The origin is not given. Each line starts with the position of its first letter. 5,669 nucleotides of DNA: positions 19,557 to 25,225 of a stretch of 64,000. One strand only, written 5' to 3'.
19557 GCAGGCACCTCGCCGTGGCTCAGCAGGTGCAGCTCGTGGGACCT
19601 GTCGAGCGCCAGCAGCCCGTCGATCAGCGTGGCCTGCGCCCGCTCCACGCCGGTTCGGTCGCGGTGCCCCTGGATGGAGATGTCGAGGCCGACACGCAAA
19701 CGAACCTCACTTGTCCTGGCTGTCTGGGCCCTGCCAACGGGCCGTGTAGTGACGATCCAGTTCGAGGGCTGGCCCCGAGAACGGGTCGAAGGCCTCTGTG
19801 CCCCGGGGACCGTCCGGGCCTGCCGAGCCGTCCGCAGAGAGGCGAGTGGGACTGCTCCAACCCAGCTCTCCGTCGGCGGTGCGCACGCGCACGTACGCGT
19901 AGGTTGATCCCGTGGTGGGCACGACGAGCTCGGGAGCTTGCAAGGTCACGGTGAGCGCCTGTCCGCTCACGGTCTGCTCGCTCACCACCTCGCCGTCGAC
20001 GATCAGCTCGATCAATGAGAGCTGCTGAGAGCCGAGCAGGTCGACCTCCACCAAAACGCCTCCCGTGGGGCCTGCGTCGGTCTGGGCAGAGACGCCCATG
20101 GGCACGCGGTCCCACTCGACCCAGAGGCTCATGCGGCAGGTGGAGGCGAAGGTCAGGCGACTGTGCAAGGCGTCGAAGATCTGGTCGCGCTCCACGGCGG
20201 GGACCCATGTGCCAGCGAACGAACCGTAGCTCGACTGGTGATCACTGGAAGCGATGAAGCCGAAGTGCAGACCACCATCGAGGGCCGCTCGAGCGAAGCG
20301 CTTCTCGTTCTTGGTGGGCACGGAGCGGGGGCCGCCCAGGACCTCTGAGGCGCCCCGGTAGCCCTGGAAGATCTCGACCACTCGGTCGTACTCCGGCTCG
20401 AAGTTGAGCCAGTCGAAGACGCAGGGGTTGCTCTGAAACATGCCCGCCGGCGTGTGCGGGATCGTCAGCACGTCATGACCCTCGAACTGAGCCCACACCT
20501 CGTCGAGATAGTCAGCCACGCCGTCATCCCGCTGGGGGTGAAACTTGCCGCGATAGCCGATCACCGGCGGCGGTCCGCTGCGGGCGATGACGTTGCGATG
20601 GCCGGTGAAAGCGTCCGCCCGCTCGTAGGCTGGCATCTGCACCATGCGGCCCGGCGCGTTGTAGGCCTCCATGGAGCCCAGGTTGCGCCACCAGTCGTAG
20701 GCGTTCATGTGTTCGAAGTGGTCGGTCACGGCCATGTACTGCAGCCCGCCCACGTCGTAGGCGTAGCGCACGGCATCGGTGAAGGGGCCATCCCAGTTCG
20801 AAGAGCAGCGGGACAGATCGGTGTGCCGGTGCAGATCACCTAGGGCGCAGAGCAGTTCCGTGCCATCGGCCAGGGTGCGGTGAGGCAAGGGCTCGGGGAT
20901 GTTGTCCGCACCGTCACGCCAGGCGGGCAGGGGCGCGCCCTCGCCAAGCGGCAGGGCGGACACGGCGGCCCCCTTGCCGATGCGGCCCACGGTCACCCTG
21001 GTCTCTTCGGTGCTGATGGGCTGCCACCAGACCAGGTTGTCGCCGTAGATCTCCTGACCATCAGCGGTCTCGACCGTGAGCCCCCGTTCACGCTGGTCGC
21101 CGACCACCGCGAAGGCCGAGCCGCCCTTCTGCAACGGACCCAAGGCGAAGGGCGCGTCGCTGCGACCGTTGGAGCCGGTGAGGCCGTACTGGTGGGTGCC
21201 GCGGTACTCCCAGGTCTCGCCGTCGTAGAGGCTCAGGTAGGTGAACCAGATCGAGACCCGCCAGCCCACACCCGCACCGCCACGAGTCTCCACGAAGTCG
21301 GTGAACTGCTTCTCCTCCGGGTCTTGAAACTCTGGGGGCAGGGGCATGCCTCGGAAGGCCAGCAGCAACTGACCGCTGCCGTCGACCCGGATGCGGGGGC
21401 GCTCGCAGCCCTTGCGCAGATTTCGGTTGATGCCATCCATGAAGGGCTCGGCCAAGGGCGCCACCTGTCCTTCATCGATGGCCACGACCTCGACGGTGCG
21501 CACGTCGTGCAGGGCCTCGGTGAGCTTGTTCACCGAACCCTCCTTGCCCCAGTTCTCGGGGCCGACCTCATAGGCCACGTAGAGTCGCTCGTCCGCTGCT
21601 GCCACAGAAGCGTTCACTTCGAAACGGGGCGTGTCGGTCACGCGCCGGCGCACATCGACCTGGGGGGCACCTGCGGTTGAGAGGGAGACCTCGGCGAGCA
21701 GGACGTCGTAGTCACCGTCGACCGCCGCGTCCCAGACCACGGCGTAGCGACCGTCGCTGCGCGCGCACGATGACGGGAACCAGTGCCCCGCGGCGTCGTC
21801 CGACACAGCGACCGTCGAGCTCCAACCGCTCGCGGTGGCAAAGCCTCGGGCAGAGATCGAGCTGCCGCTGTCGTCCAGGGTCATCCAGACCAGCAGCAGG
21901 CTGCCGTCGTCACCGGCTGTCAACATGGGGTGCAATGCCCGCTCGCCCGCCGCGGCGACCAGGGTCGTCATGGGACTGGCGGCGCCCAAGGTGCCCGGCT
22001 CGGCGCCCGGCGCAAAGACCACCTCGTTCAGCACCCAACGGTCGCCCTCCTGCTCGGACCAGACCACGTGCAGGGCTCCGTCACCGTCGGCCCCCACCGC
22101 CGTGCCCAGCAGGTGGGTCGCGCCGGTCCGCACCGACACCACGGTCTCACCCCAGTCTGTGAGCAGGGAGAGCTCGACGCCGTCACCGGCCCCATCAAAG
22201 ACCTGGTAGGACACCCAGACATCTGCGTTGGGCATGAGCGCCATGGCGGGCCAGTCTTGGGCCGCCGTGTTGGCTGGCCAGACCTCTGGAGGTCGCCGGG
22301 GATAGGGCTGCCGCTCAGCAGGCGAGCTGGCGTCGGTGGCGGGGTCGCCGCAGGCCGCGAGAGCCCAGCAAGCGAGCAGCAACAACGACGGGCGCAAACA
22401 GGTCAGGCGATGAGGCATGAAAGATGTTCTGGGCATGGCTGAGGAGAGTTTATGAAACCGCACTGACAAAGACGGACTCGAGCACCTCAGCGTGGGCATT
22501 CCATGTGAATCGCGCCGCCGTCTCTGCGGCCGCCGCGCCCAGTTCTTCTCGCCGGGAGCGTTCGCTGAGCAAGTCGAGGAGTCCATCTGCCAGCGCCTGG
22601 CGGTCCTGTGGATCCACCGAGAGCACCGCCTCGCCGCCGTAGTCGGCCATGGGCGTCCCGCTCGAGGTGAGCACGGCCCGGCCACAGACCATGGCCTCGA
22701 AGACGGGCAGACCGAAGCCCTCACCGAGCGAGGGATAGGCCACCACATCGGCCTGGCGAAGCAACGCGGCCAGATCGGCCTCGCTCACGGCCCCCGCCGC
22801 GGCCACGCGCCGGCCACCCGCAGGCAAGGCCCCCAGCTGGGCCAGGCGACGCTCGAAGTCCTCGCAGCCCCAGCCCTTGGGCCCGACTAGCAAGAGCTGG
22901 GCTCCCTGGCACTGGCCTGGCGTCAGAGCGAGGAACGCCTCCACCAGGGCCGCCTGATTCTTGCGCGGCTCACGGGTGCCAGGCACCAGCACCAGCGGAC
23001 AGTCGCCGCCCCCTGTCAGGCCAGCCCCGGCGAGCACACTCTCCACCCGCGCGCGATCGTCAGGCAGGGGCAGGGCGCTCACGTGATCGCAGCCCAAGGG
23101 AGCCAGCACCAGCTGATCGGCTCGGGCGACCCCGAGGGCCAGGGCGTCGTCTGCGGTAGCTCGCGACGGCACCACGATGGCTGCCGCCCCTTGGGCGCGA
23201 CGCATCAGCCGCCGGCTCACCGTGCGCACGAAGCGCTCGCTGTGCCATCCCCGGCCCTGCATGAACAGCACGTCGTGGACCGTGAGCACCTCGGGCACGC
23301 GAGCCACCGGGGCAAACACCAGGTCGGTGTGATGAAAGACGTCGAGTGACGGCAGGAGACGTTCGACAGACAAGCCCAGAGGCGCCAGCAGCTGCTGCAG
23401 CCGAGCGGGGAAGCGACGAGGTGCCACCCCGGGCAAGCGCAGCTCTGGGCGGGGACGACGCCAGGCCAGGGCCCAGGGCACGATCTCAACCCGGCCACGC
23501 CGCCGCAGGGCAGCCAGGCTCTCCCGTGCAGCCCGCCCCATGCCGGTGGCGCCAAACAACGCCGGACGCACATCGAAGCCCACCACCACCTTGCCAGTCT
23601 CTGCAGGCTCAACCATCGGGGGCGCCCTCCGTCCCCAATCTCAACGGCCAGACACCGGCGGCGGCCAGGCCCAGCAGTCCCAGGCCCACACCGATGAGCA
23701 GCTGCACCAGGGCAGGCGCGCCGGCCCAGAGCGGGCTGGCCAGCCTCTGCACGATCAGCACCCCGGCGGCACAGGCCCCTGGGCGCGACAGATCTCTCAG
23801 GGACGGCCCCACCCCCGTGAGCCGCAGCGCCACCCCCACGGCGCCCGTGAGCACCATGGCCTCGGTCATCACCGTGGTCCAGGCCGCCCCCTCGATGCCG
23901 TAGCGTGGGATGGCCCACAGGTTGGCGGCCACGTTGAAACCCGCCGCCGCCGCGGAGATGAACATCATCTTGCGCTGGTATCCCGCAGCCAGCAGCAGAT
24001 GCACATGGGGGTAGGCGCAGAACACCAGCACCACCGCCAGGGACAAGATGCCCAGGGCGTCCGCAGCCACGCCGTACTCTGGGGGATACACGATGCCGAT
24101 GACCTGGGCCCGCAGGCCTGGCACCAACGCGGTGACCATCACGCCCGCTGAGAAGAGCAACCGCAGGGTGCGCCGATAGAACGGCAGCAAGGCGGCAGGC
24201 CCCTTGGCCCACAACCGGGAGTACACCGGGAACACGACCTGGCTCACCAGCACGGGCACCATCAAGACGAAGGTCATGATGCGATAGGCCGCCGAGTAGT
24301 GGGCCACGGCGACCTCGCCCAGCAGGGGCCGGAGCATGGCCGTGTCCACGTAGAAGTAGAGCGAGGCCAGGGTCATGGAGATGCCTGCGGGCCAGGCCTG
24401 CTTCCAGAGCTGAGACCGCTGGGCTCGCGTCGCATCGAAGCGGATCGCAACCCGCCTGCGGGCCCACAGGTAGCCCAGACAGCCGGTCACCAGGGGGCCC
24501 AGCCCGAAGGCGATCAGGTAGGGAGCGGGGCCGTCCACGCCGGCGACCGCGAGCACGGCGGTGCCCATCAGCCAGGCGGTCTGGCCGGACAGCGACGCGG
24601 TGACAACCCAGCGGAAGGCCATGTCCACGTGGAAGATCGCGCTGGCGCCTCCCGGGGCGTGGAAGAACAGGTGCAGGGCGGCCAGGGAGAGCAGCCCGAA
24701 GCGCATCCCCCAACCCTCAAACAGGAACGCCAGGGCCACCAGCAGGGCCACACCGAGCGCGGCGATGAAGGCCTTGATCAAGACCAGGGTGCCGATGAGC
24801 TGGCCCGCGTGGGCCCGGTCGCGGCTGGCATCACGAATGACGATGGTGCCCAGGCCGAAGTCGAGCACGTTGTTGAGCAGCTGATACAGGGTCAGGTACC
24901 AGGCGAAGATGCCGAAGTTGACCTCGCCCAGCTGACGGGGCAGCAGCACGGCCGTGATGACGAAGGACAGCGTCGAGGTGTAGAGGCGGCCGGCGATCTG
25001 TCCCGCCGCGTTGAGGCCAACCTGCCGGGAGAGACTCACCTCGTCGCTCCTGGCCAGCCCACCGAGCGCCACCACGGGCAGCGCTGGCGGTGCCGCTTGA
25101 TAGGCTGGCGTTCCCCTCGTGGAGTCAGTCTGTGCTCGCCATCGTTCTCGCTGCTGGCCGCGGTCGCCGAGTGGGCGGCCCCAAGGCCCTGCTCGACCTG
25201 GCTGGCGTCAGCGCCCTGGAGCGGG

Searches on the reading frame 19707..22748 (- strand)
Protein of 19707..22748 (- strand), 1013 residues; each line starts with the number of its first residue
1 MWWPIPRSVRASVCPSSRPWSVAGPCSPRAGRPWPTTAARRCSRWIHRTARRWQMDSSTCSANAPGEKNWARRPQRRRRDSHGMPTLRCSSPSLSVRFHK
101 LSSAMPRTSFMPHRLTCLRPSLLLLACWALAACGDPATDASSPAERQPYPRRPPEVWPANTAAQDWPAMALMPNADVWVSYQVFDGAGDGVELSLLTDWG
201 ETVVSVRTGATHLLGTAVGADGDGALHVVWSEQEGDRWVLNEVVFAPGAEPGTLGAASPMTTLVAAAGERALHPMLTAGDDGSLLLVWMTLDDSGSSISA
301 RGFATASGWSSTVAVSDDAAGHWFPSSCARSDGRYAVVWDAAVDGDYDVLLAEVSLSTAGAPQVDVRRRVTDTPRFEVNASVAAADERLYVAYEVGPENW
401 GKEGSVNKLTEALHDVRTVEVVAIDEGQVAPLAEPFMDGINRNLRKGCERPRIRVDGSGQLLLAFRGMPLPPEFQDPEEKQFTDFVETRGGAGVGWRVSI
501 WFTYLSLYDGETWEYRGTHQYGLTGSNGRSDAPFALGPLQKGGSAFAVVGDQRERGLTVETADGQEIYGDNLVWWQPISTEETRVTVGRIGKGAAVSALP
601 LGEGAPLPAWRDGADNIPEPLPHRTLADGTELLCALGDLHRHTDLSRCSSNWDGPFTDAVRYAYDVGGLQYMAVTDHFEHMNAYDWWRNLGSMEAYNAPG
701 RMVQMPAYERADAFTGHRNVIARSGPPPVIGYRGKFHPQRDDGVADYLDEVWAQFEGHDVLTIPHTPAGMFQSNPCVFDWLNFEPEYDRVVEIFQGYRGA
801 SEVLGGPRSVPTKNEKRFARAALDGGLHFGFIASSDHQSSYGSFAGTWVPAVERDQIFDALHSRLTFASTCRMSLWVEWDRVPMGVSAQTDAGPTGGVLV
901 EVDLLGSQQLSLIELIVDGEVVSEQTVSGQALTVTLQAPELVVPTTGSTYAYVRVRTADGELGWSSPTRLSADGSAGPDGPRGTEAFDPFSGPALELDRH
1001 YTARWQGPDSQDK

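Call 56: search_protein_families(library=pfam, proteins=[window:19707-22748:-], max_evalue=0.001)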
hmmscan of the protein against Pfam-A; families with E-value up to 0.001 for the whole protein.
window:19707-22748:- (1013 aa): 1 family
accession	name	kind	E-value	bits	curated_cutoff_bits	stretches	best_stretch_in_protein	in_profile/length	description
PF12228.14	DUF3604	-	4.3e-08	32.5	20.4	0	678-768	129-223/591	Protein of unknown function (DUF3604)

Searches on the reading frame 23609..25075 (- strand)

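Call 56: search_protein_families(library=pfam, proteins=[window:23609-25075:-], max_evalue=0.001)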
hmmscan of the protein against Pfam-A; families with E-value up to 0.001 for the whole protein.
window:23609-25075:- (488 aa): 2 families
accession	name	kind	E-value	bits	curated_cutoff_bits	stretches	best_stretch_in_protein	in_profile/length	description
PF01943.22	Polysacc_synt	-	1.9e-19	70.6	28.2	1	27-289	9-274/274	Polysaccharide biosynthesis protein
PF13440.11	Polysacc_synt_3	-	3.1e-13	50.1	23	1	45-330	2-284/293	Polysaccharide biosynthesis protein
